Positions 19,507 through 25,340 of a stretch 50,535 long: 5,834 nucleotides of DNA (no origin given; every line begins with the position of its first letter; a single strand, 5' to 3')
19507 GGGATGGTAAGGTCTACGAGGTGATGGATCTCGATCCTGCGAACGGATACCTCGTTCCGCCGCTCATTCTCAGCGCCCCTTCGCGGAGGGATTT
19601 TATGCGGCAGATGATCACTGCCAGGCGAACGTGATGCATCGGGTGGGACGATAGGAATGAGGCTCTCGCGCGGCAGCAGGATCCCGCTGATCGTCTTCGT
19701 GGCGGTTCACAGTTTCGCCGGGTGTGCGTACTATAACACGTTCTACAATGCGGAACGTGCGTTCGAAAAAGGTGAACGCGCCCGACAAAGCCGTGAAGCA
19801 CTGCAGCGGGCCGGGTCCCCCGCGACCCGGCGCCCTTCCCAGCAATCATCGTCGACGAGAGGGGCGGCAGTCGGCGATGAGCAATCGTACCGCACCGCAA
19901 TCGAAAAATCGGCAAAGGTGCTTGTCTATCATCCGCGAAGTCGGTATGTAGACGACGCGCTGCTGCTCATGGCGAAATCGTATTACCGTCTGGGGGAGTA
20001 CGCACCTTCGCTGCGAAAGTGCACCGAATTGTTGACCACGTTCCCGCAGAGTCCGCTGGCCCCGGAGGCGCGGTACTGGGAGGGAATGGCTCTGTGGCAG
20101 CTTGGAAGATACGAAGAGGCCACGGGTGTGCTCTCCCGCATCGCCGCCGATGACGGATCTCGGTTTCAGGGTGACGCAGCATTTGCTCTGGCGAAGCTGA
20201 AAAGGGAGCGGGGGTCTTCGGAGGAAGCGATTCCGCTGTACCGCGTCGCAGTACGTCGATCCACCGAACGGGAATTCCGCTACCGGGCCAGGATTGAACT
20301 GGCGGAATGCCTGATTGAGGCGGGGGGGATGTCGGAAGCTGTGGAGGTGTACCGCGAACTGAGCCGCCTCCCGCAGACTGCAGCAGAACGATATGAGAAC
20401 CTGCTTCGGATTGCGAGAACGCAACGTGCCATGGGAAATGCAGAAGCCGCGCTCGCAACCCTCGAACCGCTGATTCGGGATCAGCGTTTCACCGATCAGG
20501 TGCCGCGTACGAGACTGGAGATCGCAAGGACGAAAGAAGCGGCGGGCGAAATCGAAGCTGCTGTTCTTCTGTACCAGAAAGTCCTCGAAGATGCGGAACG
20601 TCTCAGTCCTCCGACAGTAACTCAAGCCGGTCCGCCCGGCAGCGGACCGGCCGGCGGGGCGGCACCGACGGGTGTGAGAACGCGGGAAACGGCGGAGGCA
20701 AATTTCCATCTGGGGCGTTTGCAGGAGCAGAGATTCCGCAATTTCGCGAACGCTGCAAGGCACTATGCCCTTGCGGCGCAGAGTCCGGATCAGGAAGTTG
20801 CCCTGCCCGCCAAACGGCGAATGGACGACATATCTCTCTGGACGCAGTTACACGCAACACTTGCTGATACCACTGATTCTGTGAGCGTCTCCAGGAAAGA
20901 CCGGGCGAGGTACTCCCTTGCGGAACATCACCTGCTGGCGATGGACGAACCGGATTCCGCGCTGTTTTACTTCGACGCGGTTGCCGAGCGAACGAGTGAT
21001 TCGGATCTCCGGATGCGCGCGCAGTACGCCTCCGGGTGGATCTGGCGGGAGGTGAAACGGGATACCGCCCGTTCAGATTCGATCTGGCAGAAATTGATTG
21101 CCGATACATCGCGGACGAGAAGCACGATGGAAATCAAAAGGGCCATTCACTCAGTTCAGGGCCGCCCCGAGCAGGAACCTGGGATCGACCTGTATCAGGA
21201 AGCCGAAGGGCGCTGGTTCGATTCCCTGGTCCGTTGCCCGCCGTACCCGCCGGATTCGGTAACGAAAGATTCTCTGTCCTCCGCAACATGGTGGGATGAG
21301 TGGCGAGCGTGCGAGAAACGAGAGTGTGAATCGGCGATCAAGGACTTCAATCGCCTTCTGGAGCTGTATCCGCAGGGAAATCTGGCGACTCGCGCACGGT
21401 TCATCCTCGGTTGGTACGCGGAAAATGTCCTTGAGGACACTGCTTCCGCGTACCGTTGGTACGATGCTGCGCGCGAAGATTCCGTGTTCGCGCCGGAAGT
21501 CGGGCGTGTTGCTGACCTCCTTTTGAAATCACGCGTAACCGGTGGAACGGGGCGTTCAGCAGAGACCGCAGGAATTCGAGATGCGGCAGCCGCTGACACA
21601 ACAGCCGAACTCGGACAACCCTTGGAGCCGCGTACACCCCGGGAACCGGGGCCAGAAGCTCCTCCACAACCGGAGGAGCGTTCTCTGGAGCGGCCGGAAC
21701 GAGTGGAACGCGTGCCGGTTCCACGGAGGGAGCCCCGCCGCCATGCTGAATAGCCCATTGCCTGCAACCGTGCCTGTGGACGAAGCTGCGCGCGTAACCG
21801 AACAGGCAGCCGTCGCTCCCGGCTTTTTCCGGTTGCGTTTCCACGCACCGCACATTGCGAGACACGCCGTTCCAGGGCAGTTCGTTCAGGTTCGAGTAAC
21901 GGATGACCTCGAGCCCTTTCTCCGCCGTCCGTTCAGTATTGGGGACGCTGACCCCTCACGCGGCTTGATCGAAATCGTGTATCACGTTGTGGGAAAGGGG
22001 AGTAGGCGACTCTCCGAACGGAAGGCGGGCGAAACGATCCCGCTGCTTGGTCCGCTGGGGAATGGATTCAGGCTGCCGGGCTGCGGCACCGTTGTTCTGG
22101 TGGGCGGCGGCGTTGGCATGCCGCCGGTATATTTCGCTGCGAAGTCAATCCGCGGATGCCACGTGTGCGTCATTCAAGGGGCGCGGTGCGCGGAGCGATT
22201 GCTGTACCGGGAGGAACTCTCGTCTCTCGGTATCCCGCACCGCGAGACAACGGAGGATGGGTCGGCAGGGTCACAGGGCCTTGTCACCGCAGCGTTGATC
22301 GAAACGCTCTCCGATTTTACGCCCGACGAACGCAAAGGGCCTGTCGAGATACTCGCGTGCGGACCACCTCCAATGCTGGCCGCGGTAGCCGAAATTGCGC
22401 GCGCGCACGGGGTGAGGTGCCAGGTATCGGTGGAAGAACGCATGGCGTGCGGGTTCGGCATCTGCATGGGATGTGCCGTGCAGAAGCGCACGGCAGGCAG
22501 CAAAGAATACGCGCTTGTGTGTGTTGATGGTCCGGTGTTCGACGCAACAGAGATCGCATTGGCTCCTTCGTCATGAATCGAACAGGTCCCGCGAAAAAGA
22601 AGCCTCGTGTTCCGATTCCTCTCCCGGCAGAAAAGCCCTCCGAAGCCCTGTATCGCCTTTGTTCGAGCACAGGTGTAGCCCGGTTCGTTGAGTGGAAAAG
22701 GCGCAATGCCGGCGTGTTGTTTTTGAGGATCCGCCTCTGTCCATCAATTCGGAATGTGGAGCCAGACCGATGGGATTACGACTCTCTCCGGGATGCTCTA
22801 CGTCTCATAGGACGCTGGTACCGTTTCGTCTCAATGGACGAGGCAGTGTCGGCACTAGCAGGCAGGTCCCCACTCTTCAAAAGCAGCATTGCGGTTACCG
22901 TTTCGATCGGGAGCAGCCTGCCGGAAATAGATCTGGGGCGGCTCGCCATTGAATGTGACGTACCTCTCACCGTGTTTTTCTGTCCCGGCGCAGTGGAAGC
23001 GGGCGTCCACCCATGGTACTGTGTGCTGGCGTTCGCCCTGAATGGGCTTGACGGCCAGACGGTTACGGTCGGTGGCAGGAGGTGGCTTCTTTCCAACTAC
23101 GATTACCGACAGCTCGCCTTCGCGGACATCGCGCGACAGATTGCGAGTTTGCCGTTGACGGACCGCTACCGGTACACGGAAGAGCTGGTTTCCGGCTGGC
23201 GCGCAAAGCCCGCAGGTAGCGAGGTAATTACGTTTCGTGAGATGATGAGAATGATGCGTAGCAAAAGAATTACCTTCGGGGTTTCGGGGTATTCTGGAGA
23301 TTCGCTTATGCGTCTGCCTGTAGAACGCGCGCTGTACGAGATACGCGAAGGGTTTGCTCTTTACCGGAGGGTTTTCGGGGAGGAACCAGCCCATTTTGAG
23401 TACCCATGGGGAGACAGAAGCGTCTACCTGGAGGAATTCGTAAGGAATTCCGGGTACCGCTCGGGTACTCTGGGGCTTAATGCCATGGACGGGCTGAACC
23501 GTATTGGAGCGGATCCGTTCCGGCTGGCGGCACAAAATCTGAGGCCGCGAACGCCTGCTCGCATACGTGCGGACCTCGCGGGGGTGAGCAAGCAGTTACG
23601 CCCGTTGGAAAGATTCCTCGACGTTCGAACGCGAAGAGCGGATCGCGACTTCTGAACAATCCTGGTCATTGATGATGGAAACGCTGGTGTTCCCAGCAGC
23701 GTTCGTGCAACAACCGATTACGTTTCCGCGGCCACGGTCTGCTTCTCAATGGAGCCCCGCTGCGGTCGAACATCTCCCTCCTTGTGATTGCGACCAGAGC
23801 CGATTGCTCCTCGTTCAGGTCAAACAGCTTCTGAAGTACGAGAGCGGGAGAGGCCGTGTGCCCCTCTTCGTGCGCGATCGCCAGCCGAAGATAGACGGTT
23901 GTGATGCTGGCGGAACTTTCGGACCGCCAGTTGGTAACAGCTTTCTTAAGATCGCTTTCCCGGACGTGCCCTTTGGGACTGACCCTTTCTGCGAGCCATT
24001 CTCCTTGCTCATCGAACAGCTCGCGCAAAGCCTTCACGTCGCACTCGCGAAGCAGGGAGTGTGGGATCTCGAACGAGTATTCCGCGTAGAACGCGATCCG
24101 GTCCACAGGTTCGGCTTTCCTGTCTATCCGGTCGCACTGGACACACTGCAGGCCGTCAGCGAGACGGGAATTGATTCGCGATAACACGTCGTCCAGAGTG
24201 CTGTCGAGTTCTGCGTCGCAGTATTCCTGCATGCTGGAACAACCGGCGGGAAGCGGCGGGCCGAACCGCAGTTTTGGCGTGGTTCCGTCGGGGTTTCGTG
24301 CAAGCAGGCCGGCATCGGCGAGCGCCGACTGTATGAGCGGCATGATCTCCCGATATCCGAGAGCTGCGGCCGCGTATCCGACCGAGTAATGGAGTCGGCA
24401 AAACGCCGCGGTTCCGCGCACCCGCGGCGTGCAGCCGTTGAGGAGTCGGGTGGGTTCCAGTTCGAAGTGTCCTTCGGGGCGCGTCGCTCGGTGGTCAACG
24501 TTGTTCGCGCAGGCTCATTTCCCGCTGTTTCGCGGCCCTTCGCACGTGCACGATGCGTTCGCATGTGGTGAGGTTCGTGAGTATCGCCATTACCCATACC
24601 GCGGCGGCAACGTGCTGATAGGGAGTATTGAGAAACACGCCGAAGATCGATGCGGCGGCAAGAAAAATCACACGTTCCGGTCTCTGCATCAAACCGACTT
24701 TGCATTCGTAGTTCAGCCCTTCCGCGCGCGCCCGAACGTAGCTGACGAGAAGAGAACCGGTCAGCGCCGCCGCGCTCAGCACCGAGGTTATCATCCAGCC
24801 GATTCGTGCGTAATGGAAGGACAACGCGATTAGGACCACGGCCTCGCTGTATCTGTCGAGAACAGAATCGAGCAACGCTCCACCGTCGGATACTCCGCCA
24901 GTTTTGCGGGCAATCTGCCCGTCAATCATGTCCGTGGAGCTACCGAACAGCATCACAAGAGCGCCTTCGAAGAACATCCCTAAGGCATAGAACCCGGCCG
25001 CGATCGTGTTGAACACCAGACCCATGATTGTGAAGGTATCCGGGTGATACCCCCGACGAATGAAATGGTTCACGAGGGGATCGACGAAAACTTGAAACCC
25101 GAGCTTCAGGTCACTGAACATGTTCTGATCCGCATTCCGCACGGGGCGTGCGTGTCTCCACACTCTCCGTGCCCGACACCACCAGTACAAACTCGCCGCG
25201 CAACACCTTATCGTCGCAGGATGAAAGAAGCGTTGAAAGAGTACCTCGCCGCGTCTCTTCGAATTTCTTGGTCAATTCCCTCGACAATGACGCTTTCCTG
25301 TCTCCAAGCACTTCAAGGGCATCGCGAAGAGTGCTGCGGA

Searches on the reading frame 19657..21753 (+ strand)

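Call 56: search_protein_families(library=pfam, proteins=[window:19657-21753:+], max_evalue=0.00001)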
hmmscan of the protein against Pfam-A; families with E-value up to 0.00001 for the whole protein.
window:19657-21753:+ (698 aa): 7 families
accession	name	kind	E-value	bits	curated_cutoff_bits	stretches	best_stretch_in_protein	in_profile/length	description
PF13432.12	TPR_16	-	5.8e-16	59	32.7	1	103-166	1-62/65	Tetratricopeptide repeat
PF13174.12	TPR_6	-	2e-14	53.6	26.3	0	100-132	1-33/33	Tetratricopeptide repeat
PF14559.12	TPR_19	-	9.4e-13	48.7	25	0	185-249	4-64/68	Tetratricopeptide repeat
PF13525.12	YfiO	-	7.6e-11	42.6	25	1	75-150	18-93/203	Outer membrane lipoprotein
PF12895.13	ANAPC3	-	5.7e-09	36.6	27.2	0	75-161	2-81/82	Anaphase-promoting complex, cyclosome, subunit 3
PF13428.12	TPR_14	-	5.5e-08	33.2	23.5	0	136-167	1-32/44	Tetratricopeptide repeat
PF13181.12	TPR_8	-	5.8e-08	32.7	25.7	0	137-155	2-20/34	Tetratricopeptide repeat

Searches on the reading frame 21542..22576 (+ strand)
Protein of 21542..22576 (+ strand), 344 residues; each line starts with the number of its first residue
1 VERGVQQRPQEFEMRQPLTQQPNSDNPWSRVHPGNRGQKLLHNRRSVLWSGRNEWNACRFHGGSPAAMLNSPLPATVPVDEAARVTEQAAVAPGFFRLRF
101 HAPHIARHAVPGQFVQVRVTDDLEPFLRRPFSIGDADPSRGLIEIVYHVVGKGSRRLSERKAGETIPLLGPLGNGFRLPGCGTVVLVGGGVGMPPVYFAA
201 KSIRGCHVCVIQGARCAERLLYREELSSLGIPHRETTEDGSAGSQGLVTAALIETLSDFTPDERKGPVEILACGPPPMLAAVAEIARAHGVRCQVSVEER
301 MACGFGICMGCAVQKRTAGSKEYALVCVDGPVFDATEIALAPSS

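Call 56: search_protein_families(library=pfam, proteins=[window:21542-22576:+], max_evalue=0.00001)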
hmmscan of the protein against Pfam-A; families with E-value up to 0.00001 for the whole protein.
window:21542-22576:+ (344 aa): 2 families
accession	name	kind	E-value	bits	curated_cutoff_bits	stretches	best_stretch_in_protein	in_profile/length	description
PF10418.14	DHODB_Fe-S_bind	-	2.4e-15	56.4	23.9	1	298-338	1-40/41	Iron-sulfur cluster binding domain of dihydroorotate dehydrogenase B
PF00175.26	NAD_binding_1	-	1.4e-08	35.8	22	1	186-283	1-108/109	Oxidoreductase NAD-binding domain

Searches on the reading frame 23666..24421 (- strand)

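Call 57: search_protein_families(library=pfam, proteins=[window:23666-24421:-], max_evalue=0.00001)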
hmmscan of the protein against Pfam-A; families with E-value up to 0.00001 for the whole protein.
window:23666-24421:- (251 aa): 1 family
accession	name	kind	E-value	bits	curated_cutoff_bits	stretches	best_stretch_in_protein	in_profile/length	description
PF10105.14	DUF2344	-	3.5e-17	63.3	23.8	1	9-185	3-169/176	Uncharacterized protein conserved in bacteria (DUF2344)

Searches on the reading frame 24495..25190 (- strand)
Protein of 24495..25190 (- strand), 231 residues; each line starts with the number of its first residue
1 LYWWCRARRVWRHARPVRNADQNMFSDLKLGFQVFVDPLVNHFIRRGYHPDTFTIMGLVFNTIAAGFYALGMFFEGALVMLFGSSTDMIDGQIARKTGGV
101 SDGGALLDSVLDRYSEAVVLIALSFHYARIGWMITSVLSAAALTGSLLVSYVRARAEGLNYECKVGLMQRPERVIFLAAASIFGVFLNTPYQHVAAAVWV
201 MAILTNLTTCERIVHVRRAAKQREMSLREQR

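Call 57: search_protein_families(library=pfam, proteins=[window:24495-25190:-], max_evalue=0.00001)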
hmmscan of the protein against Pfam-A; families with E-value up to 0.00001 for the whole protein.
window:24495-25190:- (231 aa): 1 family
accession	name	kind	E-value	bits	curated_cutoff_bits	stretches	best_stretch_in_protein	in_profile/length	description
PF01066.26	CDP-OH_P_transf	-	4.8e-16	59.9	22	1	49-200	3-142/152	CDP-alcohol phosphatidyltransferase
